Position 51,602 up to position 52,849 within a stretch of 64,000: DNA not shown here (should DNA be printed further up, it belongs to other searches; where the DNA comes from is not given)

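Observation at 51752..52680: Unknown roughly 300-aa domain fused in-frame to precorrin-8X methylmutase CobH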

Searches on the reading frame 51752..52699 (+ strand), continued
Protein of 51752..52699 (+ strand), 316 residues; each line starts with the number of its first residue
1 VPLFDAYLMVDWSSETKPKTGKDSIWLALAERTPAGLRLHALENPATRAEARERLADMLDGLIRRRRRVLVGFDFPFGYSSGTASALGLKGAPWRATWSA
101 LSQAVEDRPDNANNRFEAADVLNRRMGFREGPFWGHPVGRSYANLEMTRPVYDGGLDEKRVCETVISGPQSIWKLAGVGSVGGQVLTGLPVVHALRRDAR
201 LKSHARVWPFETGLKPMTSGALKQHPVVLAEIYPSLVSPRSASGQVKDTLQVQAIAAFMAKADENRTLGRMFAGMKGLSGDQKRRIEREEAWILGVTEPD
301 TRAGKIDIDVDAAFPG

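Call 50: search_protein_families(library=pfam, proteins=[P0154, P0182, P0204, P0210, P0218, P0233, P0259, P0222, P0113, P0088], max_evalue=0.01)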
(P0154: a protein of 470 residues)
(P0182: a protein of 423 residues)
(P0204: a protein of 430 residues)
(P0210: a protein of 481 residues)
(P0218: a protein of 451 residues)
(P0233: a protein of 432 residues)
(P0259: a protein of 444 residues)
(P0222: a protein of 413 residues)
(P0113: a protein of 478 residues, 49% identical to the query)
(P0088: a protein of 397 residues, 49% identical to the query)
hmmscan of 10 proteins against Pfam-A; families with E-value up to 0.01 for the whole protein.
P0154 (470 aa): 0 families

P0182 (423 aa): 1 family
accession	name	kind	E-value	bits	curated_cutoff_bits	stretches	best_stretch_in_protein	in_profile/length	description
PF01890.21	CbiG_C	-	1e-32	113.5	27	1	292-412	1-117/117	Cobalamin synthesis G C-terminus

P0204 (430 aa): 0 families

P0210 (481 aa): 1 family
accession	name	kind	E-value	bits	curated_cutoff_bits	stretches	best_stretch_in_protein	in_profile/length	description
PF02570.20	CbiC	-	6.2e-29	101.5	22.5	1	367-479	2-115/196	Precorrin-8X methylmutase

P0218 (451 aa): 1 family
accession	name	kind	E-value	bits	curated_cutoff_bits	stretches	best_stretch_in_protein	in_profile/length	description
PF01890.21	CbiG_C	-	4.2e-31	108.3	27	1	312-432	1-117/117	Cobalamin synthesis G C-terminus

P0233 (432 aa): 0 families

P0259 (444 aa): 1 family
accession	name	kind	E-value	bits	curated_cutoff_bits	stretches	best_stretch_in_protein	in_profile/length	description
PF02570.20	CbiC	-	3.2e-17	63.3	22.5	1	369-442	1-74/196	Precorrin-8X methylmutase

P0222 (413 aa): 1 family
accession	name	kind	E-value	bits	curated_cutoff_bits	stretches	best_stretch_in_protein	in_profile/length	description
PF00590.25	TP_methylase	-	3.7e-10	40.5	27.8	1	303-388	1-90/212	Tetrapyrrole (Corrin/Porphyrin) Methylases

P0113 (478 aa): 1 family
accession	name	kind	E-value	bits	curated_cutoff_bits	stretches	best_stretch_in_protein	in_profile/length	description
PF04250.19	DUF429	-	0.0023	18.1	23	1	35-104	7-67/214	Protein of unknown function (DUF429)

P0088 (397 aa): 0 families

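Call 51: find_encoding_contigs(protein=P0096, flank=8000, max_places=2)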
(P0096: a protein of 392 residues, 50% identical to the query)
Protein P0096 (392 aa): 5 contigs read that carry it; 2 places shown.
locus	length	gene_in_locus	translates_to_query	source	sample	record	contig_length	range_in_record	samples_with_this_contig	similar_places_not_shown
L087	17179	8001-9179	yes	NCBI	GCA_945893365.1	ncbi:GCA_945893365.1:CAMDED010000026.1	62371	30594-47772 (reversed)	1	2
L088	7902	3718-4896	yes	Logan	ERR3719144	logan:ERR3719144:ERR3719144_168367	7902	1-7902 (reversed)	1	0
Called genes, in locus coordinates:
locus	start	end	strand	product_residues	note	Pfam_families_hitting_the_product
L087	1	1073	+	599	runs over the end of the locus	PF19289:PmbA_TldD_3rd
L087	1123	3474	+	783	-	PF03739:LptF_LptG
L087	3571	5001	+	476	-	PF14224:DUF4331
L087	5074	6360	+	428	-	PF13428:TPR_14 (faint), PF13181:TPR_8 (faint), PF13414:TPR_11 (faint), PF13431:TPR_17 (faint), PF14559:TPR_19 (faint), PF13432:TPR_16 (weak), PF12895:ANAPC3 (weak), PF07719:TPR_2 (weak), +7 more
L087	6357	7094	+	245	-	PF13646:HEAT_2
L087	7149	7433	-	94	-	-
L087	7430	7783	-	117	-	PF05973:Gp49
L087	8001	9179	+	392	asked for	-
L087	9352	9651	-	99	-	PF05016:ParE_toxin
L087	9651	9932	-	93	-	-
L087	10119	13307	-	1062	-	PF00873:ACR_tran, PF03176:MMPL (faint)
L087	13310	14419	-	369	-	PF25917:BSH_RND, PF25973:BSH_CzcB, PF25876:HH_MFP_RND, PF25954:Beta-barrel_RND_2, PF25975:CzcB_C (weak), PF25989:YknX_C (weak)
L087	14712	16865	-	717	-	PF07719:TPR_2 (faint), PF13174:TPR_6 (faint), PF13428:TPR_14 (faint), PF13432:TPR_16 (faint), PF14559:TPR_19 (faint), PF01464:SLT, PF27553:SLT_superhelical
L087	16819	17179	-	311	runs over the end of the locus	-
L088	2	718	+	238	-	?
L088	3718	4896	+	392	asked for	-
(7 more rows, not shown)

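Call 52: find_encoding_contigs(protein=P0081, flank=8000, max_places=2)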
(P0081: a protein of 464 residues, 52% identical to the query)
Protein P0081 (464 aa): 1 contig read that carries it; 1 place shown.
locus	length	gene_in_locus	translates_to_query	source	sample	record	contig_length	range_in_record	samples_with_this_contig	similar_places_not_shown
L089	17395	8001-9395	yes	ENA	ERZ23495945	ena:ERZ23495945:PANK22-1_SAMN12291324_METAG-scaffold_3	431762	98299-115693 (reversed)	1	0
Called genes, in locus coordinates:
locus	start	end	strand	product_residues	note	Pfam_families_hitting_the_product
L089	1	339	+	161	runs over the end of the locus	-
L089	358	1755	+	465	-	-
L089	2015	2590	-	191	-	PF13707:RloB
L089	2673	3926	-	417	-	PF13175:AAA_15 (faint), PF13304:AAA_21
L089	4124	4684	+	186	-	-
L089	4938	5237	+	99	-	PF04255:DUF433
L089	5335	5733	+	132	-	-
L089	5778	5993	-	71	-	-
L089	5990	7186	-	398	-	PF01381:HTH_3, PF12844:HTH_19 (faint), PF13413:HTH_25 (faint), PF13443:HTH_26 (faint), PF13560:HTH_31, PF01381:HTH_3 (weak), PF13560:HTH_31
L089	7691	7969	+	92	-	-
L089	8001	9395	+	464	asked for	-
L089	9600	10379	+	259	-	-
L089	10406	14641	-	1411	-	-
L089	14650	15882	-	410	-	-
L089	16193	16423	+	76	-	PF04964:Flp_Fap (weak)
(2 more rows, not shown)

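Call 56: find_encoding_contigs(protein=P0263, flank=8000, max_places=2)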
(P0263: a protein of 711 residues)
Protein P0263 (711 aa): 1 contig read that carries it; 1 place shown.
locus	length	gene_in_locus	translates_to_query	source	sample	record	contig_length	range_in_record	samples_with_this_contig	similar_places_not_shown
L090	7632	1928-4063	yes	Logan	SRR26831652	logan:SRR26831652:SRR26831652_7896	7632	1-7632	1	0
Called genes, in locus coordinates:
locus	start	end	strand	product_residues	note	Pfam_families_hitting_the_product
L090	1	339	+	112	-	?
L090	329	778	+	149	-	-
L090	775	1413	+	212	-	PF12804:NTP_transf_3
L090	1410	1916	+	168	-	PF03205:MobB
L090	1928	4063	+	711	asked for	PF03453:MoeA_N, PF00994:MoCF_biosynth, PF03454:MoeA_C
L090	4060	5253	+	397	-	PF07690:MFS_1, PF12832:MFS_1_like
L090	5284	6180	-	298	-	PF02899:Phage_int_SAM_1, PF00589:Phage_integrase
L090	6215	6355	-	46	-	-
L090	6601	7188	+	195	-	PF13189:Cytidylate_kin2 (faint), PF13238:AAA_18 (weak), PF13671:AAA_33 (faint), PF01202:SKI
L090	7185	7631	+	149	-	?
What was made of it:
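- Moco operons: the metagenomic locus L090 has mobA-mobB-[X-MoeA] (call 56).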

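Call 57: find_encoding_contigs(protein=P0182, flank=8000, max_places=2)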
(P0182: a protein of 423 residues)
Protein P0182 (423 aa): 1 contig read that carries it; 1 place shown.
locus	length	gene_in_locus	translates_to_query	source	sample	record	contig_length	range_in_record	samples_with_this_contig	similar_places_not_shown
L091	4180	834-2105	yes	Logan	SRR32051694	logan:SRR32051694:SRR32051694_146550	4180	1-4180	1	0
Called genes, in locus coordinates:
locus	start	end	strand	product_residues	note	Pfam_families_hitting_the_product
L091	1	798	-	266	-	?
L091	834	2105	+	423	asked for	PF01890:CbiG_C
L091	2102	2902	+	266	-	PF00590:TP_methylase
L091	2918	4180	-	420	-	?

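Call 62: search_protein_families(library=padloc, proteins=[window:51752-52699:+, P0014, P0096, P0081, P0108, P0113], max_evalue=1)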
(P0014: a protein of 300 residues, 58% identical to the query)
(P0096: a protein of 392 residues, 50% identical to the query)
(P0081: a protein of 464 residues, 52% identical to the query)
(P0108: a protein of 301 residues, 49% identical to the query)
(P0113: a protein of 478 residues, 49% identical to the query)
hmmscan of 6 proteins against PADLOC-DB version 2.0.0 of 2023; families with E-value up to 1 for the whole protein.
window:51752-52699:+ (316 aa): 0 families

P0014 (300 aa): 0 families

P0096 (392 aa): 0 families

P0081 (464 aa): 0 families

P0108 (301 aa): 1 family
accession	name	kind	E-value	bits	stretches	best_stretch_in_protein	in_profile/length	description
PDLC00927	Cas1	-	0.0085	13.3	1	67-128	151-199/327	CRISPR-associated endonuclease Cas1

P0113 (478 aa): 0 families
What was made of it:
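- On Known anti-phage defence proteins (PADLOC-DB): The single hit is Cas1 at E=0.0085, 13 bits, which is noise (call 62).
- Tried and rejected: Defence protein: PADLOC was negative (call 62).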

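Call 63: search_dna_similar(query=window:51752-52699:+, collection=plasmids, mode=protein, max_rows=40, max_evalue=0.001)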
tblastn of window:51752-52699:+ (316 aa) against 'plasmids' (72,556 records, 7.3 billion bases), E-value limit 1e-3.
Records with a match: 7; places in all: 7; records where one place covers at least 80% of the query: 6.
Best place of each record, by identity: <60% 7.
By first word of the organism name: Tritonibacter 2; Alloyangia 2; Ruegeria 1; Salipiger 1; Azospirillum 1.
By predicted mobility (MOB-suite, as given by PLSDB): non-mobilizable 7.
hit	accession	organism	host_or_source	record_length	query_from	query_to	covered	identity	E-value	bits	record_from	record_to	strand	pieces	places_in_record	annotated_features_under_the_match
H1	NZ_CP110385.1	Tritonibacter mobilis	-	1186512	4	300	94%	39.0%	4e-44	167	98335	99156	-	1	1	record has no annotation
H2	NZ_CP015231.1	Tritonibacter mobilis F1926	cell culture,seawater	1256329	4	296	93%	38.7%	1e-42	164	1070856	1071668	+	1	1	record has no annotation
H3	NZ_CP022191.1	Alloyangia pacifica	cell culture,oil-contaminated sediment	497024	4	301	94%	37.5%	4e-37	147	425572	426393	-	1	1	gephyrin-like molybdotransferase Glp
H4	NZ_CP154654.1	Alloyangia pacifica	-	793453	4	301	94%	37.2%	1e-35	144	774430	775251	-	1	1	glp: gephyrin-like molybdotransferase Glp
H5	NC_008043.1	Ruegeria sp. TM1040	-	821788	4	300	94%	36.6%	2e-38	151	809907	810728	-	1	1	hypothetical protein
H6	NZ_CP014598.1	Salipiger sp. CCB-MM3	mangrove soil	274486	4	296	93%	36.3%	7e-39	152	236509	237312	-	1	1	glp: gephyrin-like molybdotransferase Glp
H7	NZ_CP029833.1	Azospirillum ramasamyi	single cell,Cow dung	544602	2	247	78%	27.4%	8e-4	49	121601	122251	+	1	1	hypothetical protein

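Call 64: get_annotated_region(hit=H3, flank=7000)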
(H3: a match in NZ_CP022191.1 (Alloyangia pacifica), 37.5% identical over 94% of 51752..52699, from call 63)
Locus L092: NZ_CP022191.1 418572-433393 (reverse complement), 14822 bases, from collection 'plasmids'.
description: Alloyangia pacifica strain YSBP01 plasmid unnamed1, complete sequence
organism: Alloyangia pacifica (NCBI taxid 311180)
taxonomy: Bacteria; Pseudomonadota; Alphaproteobacteria; Rhodobacterales; Roseobacteraceae; Alloyangia; Alloyangia pacifica
host: -; source: cell culture,oil-contaminated sediment; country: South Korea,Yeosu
typing (MOB-suite, as given by PLSDB): non-mobilizable; replicon rep_cluster_567
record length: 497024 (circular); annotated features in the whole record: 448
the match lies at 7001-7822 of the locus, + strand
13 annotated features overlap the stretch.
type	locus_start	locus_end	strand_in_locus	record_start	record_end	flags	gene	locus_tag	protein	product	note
CDS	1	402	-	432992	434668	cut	-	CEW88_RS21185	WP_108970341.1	BCCT family transporter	GO:0071705 - nitrogen compound transport [Evidence IEA]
CDS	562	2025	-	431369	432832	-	-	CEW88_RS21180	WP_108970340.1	aldehyde dehydrogenase family protein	-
CDS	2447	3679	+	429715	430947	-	-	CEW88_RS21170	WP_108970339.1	urate hydroxylase PuuD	-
CDS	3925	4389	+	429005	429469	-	-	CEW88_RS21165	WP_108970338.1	GNAT family N-acetyltransferase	-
CDS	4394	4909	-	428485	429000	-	-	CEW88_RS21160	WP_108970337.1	DUF2478 domain-containing protein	-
CDS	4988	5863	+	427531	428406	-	-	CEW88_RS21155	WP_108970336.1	formate dehydrogenase accessory sulfurtransferase FdhD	-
CDS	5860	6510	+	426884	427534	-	mobA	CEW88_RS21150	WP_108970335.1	molybdenum cofactor guanylyltransferase MobA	GO:0006777 - Mo-molybdopterin cofactor biosynthetic process [Evidence IEA]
CDS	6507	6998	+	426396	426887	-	mobB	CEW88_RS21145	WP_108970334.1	molybdopterin-guanine dinucleotide biosynthesis protein B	GO:0006777 - Mo-molybdopterin cofactor biosynthetic process [Evidence IEA]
CDS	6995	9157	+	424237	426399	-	-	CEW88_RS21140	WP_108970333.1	gephyrin-like molybdotransferase Glp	-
CDS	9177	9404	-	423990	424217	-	-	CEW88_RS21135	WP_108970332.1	sulfurtransferase TusA family protein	-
CDS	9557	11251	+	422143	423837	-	-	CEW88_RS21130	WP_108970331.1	NAD(P)H-dependent oxidoreductase subunit E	-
CDS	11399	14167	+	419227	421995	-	fdhF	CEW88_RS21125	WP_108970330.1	formate dehydrogenase subunit alpha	GO:0015942 - formate metabolic process [Evidence IEA]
CDS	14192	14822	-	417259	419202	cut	-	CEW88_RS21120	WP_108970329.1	HAMP domain-containing sensor histidine kinase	-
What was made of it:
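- Alloyangia pacifica has fdhD-mobA-mobB-[X-Glp] (call 64).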

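Call 65: get_annotated_region(hit=H5, flank=7000)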
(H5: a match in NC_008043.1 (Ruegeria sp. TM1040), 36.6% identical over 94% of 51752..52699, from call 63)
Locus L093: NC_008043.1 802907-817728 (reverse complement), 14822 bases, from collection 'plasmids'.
description: Ruegeria sp. TM1040 megaplasmid, complete sequence
organism: Ruegeria sp. TM1040 (NCBI taxid 292414)
taxonomy: Bacteria; Pseudomonadota; Alphaproteobacteria; Rhodobacterales; Roseobacteraceae; Ruegeria; Ruegeria sp. TM1040
host: -; source: -; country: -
typing (MOB-suite, as given by PLSDB): non-mobilizable
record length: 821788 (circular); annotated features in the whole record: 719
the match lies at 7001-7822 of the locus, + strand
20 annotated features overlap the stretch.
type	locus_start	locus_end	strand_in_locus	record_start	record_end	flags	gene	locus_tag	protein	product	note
CDS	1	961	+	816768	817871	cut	leuB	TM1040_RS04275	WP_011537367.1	3-isopropylmalate dehydrogenase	GO:0009098 - leucine biosynthetic process [Evidence IEA]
CDS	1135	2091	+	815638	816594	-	-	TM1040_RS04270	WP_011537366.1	DMT family transporter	GO:0055085 - transmembrane transport [Evidence IEA]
CDS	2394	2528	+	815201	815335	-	-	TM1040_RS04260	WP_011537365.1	aa3-type cytochrome c oxidase subunit IV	-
CDS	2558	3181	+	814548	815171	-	-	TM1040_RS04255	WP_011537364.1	hypothetical protein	-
CDS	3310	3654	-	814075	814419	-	-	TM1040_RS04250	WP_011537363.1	AzlD domain-containing protein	-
CDS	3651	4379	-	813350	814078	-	-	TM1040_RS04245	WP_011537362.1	AzlC family ABC transporter permease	GO:0006865 - amino acid transport [Evidence IEA]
CDS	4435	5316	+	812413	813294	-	-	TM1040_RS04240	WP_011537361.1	formate dehydrogenase accessory sulfurtransferase FdhD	-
CDS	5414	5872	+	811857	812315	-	-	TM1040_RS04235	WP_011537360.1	hypothetical protein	-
CDS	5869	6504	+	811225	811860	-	mobA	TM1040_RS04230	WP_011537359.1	molybdenum cofactor guanylyltransferase MobA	GO:0006777 - Mo-molybdopterin cofactor biosynthetic process [Evidence IEA]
CDS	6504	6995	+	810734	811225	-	mobB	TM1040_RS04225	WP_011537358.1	molybdopterin-guanine dinucleotide biosynthesis protein B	GO:0006777 - Mo-molybdopterin cofactor biosynthetic process [Evidence IEA]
CDS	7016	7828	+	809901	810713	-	-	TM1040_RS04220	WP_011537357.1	hypothetical protein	-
CDS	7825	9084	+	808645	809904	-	-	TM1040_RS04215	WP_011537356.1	gephyrin-like molybdotransferase Glp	-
CDS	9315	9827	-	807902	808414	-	-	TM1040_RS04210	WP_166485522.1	GNAT family N-acetyltransferase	-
CDS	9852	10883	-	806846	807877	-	-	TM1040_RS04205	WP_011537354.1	hypothetical protein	-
CDS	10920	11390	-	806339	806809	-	greA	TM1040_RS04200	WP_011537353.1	transcription elongation factor GreA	GO:0032784 - regulation of DNA-templated transcription elongation [Evidence IEA]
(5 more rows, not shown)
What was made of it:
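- Ruegeria sp. TM1040 has mobA-mobB-X-glp (call 65).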

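Call 68: get_annotated_region(hit=H7, flank=5000)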
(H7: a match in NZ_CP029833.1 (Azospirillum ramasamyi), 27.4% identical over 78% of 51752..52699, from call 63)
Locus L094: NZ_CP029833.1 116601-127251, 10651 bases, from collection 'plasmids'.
description: Azospirillum ramasamyi strain M2T2B2 plasmid unnamed3, complete sequence
organism: Azospirillum ramasamyi (NCBI taxid 682998)
taxonomy: Bacteria; Pseudomonadota; Alphaproteobacteria; Rhodospirillales; Azospirillaceae; Azospirillum; Azospirillum ramasamyi
host: -; source: single cell,Cow dung; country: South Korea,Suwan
typing (MOB-suite, as given by PLSDB): non-mobilizable
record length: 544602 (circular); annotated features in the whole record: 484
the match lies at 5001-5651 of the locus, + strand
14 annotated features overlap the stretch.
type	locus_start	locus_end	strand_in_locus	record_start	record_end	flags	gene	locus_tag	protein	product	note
CDS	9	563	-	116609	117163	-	-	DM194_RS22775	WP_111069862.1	carbonic anhydrase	-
CDS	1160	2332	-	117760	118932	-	-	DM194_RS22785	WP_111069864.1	mandelate racemase/muconate lactonizing enzyme family protein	-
CDS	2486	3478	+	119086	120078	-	-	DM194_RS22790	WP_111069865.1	LysR substrate-binding domain-containing protein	-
CDS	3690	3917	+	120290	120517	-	-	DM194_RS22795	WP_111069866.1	hypothetical protein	-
CDS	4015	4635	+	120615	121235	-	-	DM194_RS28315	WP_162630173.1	hypothetical protein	-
CDS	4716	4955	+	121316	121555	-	-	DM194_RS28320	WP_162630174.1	hypothetical protein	-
CDS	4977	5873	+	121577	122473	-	-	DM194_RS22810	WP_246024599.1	hypothetical protein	-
CDS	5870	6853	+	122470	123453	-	-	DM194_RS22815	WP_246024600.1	heparan-alpha-glucosaminide N-acetyltransferase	GO:0007041 - lysosomal transport [Evidence IEA]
CDS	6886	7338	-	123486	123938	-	-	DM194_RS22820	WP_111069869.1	MarR family winged helix-turn-helix transcriptional regulator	GO:0006355 - regulation of DNA-templated transcription [Evidence IEA]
CDS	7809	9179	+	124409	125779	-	rimO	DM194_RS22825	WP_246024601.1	30S ribosomal protein S12 methylthiotransferase RimO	GO:0018339 - peptidyl-L-beta-methylthioaspartic acid biosynthetic process from peptidyl-aspartic acid [Evidence IEA]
CDS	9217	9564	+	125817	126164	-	-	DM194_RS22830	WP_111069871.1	HNH endonuclease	-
CDS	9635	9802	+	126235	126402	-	-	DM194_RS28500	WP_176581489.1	hypothetical protein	-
CDS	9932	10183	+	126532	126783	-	-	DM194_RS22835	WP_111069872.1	hypothetical protein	-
CDS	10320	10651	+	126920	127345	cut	-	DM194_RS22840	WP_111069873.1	OsmC family protein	GO:0006972 - hyperosmotic response [Evidence IEA]; GO:0033194 - response to hydroperoxide [Evidence IEA]; GO:0006979 - ...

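Call 70: search_protein_families(library=pfam, proteins=[L094:4977-5870:+, L093:7016-7825:+, L092:6995-7900:+, L048:9992-10900:+, L056:10001-10912:+, L052:10010-10933:+, L039:9992-10879:+, L072:9992-10879:+, L090:1928-2830:+, L067:9884-10861:+], max_evalue=1)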
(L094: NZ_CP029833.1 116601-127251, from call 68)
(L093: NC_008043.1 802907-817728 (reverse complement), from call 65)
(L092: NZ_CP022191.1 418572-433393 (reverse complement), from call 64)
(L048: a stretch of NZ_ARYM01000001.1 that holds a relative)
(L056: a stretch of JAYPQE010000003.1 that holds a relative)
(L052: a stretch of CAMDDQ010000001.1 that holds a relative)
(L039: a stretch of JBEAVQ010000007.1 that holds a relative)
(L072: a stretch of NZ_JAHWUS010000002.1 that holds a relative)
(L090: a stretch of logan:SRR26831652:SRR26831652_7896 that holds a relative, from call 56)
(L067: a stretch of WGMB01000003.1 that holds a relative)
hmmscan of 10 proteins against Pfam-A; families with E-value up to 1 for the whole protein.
L094:4977-5870:+ (298 aa): 1 family
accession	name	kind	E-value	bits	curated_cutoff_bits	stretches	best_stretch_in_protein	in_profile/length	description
PF11379.13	DUF3182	-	0.037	13.4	26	1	218-254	147-183/354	Protein of unknown function (DUF3182)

L093:7016-7825:+ (270 aa): 0 families

L092:6995-7900:+ (302 aa): 0 families

L048:9992-10900:+ (303 aa): 1 family
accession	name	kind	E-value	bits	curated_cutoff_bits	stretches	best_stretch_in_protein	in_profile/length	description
PF17724.6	DUF5568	-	0.016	15.4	32.4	1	71-145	99-173/185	Family of unknown function (DUF5568)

L056:10001-10912:+ (304 aa): 0 families

L052:10010-10933:+ (308 aa): 0 families

L039:9992-10879:+ (296 aa): 0 families

L072:9992-10879:+ (296 aa): 0 families

L090:1928-2830:+ (301 aa): 0 families

L067:9884-10861:+ (326 aa): 1 family
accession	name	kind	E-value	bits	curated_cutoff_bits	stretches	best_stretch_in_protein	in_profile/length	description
PF09660.15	DUF2397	-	0.14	11.4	28.5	1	266-301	288-323/483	Protein of unknown function (DUF2397)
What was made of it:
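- Tried and rejected: Bridging to DUF429 through a distant Azospirillum homologue and nine other divergent members: no PF04250 hit (call 70).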
